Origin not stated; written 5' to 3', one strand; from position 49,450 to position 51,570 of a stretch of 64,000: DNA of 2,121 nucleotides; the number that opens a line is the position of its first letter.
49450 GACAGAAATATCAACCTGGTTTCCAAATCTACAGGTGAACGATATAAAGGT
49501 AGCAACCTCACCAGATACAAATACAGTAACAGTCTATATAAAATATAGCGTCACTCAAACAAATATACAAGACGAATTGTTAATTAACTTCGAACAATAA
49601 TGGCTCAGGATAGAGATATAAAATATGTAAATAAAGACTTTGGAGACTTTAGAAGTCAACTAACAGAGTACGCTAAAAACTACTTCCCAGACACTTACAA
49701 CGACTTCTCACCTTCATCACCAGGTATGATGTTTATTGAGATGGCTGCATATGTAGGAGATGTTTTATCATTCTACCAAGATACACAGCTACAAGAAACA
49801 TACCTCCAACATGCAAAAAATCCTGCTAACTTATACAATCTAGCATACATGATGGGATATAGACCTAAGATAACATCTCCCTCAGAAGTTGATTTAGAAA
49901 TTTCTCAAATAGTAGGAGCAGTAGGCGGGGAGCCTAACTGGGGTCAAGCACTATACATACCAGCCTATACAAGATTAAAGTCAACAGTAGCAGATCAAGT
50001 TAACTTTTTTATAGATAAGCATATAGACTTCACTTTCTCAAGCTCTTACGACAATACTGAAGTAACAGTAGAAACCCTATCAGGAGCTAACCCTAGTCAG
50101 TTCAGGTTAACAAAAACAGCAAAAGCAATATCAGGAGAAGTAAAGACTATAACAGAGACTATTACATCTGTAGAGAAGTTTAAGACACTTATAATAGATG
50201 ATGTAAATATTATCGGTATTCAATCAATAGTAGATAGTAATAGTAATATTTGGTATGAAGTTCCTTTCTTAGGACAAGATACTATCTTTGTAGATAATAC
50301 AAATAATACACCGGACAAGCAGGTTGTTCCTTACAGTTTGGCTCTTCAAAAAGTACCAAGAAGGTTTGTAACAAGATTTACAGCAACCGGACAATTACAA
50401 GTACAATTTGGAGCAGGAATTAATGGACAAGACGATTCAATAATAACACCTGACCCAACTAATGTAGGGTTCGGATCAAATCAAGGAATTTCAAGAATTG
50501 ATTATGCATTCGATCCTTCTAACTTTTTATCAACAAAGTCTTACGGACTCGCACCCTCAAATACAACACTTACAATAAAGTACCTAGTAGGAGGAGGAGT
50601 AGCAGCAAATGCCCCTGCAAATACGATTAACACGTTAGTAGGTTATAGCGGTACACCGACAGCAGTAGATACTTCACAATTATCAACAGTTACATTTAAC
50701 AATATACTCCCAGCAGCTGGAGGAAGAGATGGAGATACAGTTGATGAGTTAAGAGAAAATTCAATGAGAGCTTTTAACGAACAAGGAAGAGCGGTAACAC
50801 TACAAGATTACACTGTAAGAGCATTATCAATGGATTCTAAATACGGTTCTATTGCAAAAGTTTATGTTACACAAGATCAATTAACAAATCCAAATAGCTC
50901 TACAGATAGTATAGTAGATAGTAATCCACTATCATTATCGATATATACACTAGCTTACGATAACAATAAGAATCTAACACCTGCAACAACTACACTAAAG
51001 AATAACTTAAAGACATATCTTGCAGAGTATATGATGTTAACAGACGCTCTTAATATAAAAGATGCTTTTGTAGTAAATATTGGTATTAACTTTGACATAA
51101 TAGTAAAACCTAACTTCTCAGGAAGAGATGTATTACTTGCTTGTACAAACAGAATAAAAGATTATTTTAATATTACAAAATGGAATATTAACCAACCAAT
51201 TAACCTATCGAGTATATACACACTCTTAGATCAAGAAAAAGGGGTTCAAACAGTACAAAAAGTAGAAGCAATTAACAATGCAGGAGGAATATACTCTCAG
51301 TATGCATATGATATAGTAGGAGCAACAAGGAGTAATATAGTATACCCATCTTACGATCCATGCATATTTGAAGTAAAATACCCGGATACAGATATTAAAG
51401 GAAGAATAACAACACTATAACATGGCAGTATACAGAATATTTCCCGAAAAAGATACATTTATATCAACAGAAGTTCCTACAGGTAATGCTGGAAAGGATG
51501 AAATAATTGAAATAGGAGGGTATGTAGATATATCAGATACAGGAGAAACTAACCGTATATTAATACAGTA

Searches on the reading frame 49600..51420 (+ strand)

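Call 89: search_protein_families(library=phrogs, proteins=[window:49600-51420:+], max_evalue=0.001)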
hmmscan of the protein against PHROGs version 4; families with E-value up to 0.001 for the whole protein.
window:49600-51420:+ (606 aa): 2 families
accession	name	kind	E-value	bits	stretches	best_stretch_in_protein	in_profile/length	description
phrog_219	-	tail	9.2e-20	71.7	2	154-545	96-447/598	baseplate wedge subunit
phrog_10646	-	tail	6.9e-12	45.1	1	7-103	26-122/1142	baseplate wedge subunit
